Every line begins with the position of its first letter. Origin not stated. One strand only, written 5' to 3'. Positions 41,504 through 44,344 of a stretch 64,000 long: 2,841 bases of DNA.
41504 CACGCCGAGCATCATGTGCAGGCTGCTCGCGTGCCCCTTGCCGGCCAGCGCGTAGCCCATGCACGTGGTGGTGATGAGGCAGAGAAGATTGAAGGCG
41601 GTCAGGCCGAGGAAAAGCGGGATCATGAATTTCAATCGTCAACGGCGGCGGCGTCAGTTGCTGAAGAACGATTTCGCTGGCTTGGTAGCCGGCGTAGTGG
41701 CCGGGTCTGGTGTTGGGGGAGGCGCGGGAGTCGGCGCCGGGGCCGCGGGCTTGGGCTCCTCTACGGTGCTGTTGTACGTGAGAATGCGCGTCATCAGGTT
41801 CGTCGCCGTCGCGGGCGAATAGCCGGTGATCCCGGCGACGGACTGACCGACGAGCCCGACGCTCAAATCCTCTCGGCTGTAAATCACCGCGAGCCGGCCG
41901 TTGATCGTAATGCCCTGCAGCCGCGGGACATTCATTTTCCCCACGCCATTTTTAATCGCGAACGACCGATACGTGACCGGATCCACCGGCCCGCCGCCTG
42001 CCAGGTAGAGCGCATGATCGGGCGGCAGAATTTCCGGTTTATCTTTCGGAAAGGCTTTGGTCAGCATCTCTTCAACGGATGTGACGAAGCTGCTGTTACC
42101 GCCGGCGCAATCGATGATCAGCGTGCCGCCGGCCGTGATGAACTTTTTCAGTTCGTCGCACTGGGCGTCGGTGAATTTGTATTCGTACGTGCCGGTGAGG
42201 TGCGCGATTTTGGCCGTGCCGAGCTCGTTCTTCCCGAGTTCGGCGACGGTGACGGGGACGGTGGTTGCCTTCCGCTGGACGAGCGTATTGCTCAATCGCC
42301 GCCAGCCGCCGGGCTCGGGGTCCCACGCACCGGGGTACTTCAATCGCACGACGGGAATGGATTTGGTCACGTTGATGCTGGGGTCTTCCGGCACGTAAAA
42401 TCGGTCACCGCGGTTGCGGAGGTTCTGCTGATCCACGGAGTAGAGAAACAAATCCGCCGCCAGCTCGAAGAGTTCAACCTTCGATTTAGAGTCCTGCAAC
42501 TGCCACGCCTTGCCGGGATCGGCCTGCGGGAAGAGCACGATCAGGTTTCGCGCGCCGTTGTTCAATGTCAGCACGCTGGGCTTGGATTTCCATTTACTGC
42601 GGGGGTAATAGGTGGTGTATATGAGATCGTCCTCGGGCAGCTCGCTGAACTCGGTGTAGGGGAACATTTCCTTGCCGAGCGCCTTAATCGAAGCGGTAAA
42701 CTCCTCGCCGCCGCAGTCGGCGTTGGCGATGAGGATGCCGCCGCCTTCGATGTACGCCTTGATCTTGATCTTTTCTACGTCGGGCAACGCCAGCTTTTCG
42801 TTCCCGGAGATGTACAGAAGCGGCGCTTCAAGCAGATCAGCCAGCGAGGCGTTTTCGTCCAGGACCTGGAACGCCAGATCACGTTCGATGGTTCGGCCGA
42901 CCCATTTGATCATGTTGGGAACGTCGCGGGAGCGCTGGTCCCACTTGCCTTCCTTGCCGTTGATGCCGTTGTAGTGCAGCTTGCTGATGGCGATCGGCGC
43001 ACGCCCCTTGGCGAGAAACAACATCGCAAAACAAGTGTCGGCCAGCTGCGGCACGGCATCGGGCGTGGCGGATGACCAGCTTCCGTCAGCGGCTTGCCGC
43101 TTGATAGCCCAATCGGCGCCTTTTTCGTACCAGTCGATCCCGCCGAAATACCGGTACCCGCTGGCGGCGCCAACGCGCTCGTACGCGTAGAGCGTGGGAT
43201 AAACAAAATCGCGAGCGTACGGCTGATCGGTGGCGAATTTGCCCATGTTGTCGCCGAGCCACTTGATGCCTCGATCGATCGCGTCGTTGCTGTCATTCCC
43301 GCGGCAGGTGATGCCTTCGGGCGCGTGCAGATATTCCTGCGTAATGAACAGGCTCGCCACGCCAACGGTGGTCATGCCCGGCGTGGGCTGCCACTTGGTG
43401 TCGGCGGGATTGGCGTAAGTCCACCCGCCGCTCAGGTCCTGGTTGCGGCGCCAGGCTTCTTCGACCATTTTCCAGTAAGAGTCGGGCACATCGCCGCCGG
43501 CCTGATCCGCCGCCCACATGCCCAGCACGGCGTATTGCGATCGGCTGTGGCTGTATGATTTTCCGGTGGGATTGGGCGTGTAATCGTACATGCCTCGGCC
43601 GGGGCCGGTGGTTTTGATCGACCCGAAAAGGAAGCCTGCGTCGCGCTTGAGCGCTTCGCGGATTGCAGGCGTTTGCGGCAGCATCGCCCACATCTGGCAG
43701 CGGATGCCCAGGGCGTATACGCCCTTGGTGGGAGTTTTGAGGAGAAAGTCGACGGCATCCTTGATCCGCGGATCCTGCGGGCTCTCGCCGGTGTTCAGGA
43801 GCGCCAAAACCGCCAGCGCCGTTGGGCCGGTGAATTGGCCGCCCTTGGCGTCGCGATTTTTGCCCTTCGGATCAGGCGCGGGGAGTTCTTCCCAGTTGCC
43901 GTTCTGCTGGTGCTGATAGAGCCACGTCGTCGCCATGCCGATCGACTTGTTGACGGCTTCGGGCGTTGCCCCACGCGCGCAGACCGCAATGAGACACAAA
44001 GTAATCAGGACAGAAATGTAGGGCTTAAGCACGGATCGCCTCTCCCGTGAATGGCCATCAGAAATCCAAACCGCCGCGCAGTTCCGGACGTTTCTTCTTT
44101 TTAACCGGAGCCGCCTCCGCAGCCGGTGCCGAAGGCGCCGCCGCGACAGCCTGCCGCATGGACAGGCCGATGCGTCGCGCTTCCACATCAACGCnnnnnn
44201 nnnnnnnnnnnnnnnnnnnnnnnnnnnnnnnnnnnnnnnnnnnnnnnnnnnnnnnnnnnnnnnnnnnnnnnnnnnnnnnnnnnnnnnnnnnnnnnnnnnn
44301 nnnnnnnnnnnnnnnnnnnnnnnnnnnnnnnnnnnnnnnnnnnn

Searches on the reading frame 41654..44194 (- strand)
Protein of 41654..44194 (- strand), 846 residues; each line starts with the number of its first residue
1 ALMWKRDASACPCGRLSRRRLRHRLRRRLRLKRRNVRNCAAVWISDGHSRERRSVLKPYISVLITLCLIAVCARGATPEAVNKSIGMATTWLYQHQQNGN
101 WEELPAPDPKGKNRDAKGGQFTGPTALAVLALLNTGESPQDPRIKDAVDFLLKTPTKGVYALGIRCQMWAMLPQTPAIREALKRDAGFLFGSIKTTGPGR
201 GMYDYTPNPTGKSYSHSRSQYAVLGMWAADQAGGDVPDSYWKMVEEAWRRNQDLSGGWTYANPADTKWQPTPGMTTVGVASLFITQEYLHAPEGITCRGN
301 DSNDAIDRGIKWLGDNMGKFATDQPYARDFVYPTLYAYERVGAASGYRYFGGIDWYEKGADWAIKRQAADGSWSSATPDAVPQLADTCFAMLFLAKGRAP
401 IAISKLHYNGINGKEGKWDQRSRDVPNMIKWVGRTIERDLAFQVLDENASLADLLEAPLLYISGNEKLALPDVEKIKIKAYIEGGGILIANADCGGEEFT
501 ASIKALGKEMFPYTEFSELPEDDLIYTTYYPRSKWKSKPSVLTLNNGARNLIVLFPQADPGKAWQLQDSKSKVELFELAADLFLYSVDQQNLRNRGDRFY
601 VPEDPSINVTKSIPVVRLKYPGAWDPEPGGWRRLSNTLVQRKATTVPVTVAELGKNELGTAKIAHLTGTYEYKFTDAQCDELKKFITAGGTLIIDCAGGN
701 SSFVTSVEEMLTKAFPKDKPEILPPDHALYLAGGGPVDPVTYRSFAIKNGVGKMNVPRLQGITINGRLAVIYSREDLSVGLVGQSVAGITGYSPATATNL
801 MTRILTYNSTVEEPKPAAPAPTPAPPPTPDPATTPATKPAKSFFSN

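Call 85: search_protein_families(library=pfam, proteins=[window:41654-44194:-], max_evalue=0.00001)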
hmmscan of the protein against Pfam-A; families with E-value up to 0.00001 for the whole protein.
window:41654-44194:- (846 aa): 2 families
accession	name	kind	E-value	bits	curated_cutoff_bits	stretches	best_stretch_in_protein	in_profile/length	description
PF13709.12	DUF4159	-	2.9e-40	138.4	25.9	2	616-798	3-191/202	Domain of unknown function (DUF4159)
PF23355.1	IFT52_GIFT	-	7.2e-06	25.7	27.2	0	645-711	30-96/246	IFT52 GIFT domain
